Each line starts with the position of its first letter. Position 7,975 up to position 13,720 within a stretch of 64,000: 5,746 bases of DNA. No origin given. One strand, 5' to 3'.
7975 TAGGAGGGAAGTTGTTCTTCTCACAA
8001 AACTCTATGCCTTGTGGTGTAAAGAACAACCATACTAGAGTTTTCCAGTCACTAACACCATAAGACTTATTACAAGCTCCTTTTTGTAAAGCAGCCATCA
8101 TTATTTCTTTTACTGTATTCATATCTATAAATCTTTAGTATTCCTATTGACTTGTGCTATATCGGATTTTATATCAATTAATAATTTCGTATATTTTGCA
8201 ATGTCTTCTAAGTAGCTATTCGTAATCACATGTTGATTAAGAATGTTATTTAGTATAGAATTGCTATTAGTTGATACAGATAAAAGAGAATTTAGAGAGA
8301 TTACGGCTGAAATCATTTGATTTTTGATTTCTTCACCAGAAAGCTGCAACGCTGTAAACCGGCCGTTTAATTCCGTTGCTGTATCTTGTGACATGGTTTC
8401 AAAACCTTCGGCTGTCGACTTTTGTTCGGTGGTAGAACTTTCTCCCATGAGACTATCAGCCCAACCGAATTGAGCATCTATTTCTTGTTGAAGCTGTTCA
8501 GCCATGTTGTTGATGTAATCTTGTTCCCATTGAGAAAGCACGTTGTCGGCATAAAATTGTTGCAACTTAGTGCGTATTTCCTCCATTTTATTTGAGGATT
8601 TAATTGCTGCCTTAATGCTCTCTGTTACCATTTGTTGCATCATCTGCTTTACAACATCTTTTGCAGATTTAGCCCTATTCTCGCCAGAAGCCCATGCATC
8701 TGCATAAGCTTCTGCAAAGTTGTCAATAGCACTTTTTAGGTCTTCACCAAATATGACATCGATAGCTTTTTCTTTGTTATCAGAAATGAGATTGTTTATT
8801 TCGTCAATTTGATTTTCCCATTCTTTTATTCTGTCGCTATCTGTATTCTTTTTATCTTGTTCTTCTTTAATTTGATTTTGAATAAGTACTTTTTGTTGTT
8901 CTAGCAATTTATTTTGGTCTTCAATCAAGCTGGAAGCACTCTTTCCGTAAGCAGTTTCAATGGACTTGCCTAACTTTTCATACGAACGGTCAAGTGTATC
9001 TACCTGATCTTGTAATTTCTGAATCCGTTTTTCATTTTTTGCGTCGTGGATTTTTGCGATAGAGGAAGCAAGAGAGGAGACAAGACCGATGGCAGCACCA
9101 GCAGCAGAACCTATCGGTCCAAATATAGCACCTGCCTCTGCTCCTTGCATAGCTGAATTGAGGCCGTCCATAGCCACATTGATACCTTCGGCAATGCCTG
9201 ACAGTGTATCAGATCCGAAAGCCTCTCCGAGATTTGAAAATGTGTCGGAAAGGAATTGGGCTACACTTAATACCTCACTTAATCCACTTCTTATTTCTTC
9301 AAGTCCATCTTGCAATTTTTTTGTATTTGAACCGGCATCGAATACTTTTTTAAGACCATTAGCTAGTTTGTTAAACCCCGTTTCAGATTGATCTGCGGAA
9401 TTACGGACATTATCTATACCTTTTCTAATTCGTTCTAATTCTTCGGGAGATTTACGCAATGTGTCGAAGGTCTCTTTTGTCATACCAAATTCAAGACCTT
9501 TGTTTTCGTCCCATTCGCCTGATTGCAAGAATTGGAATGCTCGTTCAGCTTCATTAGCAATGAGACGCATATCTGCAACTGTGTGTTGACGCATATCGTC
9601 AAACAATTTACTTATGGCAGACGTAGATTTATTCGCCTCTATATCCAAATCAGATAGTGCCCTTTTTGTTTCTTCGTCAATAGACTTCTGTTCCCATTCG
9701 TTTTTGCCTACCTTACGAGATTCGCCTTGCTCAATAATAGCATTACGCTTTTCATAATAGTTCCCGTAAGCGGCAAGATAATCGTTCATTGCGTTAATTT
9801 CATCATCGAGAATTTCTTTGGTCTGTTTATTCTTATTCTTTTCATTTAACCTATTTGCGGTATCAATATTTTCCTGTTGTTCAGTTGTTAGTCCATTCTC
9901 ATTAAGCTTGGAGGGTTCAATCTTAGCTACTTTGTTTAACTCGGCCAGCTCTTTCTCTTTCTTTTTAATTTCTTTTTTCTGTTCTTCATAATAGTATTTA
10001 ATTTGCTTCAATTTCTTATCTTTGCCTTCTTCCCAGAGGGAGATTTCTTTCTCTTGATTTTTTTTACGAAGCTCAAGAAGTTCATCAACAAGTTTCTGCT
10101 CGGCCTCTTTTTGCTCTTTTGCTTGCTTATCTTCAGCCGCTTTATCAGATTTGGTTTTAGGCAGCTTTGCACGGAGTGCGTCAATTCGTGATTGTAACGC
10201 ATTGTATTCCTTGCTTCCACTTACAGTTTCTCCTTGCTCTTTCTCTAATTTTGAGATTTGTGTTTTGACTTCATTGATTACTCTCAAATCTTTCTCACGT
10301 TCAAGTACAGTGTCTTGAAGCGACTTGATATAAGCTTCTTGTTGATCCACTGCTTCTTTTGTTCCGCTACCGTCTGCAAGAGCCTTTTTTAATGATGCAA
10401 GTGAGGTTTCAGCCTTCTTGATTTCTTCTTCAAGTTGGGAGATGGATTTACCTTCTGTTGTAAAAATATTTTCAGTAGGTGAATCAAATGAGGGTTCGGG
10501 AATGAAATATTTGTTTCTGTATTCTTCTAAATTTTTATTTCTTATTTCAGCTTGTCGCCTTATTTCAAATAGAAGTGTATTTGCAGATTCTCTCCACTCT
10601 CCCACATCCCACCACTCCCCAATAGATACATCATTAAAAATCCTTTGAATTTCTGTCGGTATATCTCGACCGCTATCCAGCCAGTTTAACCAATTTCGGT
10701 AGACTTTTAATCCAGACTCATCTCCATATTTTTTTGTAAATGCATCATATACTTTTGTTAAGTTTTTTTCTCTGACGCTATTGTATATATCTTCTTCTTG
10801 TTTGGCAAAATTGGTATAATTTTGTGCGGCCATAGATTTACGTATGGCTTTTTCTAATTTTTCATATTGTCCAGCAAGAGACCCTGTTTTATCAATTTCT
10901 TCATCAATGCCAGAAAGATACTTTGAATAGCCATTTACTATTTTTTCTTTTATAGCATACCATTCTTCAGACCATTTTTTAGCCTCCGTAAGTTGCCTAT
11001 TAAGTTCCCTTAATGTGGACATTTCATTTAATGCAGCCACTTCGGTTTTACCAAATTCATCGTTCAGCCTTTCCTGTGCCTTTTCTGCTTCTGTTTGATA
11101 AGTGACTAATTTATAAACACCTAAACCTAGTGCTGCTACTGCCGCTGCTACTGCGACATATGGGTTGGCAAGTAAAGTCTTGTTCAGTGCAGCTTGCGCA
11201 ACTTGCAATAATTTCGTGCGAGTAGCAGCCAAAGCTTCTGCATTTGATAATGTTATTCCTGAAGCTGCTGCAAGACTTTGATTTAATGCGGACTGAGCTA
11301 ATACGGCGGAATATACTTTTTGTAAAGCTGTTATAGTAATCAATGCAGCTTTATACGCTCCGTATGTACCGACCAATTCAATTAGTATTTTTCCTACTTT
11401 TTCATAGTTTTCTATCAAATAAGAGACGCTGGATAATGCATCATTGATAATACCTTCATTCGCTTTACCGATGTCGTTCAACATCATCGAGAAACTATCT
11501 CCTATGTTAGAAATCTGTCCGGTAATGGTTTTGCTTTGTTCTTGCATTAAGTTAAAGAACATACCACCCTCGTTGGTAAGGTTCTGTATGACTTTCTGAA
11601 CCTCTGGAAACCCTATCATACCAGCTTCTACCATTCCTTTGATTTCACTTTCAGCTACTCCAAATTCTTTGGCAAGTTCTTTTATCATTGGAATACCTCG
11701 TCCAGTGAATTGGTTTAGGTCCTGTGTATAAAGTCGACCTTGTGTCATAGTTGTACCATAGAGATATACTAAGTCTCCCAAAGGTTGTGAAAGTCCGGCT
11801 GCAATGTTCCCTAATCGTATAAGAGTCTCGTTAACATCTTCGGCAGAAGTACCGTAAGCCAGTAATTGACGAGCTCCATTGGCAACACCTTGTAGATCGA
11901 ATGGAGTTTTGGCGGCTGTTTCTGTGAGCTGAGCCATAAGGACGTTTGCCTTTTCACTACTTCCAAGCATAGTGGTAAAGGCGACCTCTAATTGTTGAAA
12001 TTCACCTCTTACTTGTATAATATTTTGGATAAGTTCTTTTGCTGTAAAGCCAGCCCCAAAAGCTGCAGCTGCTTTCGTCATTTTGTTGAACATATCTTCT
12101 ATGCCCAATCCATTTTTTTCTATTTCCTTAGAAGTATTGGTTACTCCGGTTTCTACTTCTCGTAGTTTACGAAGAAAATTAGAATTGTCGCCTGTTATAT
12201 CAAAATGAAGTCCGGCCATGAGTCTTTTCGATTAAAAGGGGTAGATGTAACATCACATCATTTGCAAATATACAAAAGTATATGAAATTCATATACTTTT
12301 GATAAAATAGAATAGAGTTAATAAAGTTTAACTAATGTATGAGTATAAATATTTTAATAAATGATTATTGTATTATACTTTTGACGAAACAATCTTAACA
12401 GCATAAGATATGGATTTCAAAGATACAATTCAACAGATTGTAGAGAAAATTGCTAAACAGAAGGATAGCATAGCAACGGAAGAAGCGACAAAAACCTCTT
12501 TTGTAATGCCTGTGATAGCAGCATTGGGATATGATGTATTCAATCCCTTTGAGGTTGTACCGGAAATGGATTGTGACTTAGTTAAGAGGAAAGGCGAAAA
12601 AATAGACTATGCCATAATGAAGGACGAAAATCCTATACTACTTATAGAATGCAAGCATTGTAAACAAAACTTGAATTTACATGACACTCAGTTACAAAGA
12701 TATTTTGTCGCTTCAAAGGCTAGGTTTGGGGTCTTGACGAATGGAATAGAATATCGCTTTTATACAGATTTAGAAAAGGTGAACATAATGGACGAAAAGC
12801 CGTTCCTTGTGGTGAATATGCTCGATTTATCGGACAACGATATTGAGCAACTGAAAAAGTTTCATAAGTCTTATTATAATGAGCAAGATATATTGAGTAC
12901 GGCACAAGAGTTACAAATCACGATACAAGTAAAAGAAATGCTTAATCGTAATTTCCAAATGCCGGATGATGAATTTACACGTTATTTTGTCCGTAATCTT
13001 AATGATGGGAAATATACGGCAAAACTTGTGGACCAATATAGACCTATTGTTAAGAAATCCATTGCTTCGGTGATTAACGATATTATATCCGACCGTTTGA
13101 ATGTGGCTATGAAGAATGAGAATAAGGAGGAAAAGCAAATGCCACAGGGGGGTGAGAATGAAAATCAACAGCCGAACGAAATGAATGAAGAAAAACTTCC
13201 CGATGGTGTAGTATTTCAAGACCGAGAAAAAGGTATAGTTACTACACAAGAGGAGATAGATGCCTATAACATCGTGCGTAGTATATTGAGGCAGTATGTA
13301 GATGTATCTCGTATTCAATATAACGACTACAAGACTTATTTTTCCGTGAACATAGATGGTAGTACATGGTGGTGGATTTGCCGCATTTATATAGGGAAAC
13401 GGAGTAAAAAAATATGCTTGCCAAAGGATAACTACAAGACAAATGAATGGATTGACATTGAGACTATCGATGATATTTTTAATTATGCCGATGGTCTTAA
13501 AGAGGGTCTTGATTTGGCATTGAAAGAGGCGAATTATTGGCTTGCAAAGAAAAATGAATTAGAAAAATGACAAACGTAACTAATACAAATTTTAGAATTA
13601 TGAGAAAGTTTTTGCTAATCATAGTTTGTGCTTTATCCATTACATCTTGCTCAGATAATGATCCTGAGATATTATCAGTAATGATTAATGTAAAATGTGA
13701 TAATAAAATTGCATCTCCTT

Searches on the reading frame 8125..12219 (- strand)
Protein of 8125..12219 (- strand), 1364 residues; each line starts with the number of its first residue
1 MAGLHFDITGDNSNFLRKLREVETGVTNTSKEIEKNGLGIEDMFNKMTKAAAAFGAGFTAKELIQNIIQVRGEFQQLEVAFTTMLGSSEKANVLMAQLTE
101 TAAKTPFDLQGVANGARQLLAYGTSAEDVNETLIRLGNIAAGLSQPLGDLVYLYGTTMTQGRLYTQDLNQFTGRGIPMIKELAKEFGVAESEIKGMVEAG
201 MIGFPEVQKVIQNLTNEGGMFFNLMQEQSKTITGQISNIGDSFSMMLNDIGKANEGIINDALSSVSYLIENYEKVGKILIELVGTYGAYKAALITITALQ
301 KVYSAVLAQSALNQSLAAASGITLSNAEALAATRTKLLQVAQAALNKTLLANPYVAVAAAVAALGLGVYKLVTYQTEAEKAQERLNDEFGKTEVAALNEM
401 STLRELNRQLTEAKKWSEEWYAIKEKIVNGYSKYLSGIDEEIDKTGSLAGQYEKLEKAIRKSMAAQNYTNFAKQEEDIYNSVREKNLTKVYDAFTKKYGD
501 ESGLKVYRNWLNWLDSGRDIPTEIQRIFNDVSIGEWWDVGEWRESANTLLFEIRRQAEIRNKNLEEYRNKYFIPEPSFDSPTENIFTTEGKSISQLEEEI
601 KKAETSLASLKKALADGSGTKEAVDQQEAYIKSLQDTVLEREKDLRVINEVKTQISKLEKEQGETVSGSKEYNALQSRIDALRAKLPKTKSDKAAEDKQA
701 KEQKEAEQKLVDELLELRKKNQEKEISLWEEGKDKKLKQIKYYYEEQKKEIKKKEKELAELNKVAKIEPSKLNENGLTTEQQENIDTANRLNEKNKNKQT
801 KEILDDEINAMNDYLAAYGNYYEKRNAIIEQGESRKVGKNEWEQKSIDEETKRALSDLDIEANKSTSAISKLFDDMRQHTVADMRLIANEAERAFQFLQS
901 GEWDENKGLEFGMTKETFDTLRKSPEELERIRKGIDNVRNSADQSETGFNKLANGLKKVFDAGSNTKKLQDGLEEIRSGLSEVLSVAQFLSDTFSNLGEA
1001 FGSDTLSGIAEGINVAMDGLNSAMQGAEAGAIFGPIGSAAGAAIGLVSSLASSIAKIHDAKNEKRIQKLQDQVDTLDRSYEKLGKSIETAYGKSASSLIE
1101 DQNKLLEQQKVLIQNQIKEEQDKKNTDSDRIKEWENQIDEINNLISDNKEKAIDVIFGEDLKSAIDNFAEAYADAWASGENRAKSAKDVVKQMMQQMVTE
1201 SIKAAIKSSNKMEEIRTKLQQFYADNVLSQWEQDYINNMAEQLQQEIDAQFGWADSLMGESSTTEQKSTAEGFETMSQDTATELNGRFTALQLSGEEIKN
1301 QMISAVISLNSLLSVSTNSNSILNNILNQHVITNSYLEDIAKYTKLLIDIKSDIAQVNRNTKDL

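Call 13: search_protein_families(library=phrogs, proteins=[window:8125-12219:-], max_evalue=0.001)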
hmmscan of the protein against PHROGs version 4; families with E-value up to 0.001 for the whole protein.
window:8125-12219:- (1364 aa): 12 families
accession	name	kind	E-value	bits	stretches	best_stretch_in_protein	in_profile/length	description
phrog_9959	-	tail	1.3e-238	796.3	3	2-311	6-315/1708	tail length tape measure protein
phrog_21917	-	unknown function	1.7e-31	109.9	1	778-1312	813-1361/1395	-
phrog_14295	-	unknown function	4.5e-26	91.9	2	618-886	540-794/1439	-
phrog_12798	-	tail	2.3e-22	80.1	1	4-364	7-341/1031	tail length tape measure protein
phrog_1686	-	tail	1.4e-19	70.5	1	21-262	82-329/1224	tail length tape measure protein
phrog_973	-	tail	7.9e-15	54.8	1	18-250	82-323/1465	tail length tape measure protein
phrog_16692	-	unknown function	7.8e-14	52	1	37-172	148-285/1107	-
phrog_1942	-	tail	9.6e-14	51.8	1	82-240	168-321/1178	tail length tape measure protein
phrog_16277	-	tail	2.1e-09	36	1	51-270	226-443/1851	tail length tape measure protein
phrog_33570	-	unknown function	3.3e-06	26.9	1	51-242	240-429/686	-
phrog_971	-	lysis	6.8e-05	22.7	1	84-264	161-346/1338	endolysin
phrog_1533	-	tail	6.8e-05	21.5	1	206-485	500-761/1688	tail length tape measure protein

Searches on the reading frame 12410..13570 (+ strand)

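Call 13: search_protein_families(library=phrogs, proteins=[window:12410-13570:+], max_evalue=0.001)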
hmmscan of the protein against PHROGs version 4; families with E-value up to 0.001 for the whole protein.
window:12410-13570:+ (386 aa): 1 family
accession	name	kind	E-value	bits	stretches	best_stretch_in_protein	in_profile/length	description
phrog_4225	-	DNA, RNA and nucleotide metabolism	9e-123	410.8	1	1-368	2-352/357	endonuclease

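Call 97: search_protein_families(library=pfam, proteins=[window:12410-13570:+], max_evalue=0.001)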
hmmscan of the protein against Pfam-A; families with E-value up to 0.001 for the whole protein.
window:12410-13570:+ (386 aa): 2 families
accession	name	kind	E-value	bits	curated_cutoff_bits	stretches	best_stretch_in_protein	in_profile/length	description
PF04313.20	HSDR_N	-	9.9e-14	52.1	25.1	1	45-123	110-195/198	Type I restriction enzyme R protein N terminus (HSDR_N)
PF13588.12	HSDR_N_2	-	3e-09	37.4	25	1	24-119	2-95/110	Type I restriction enzyme R protein N terminus (HSDR_N)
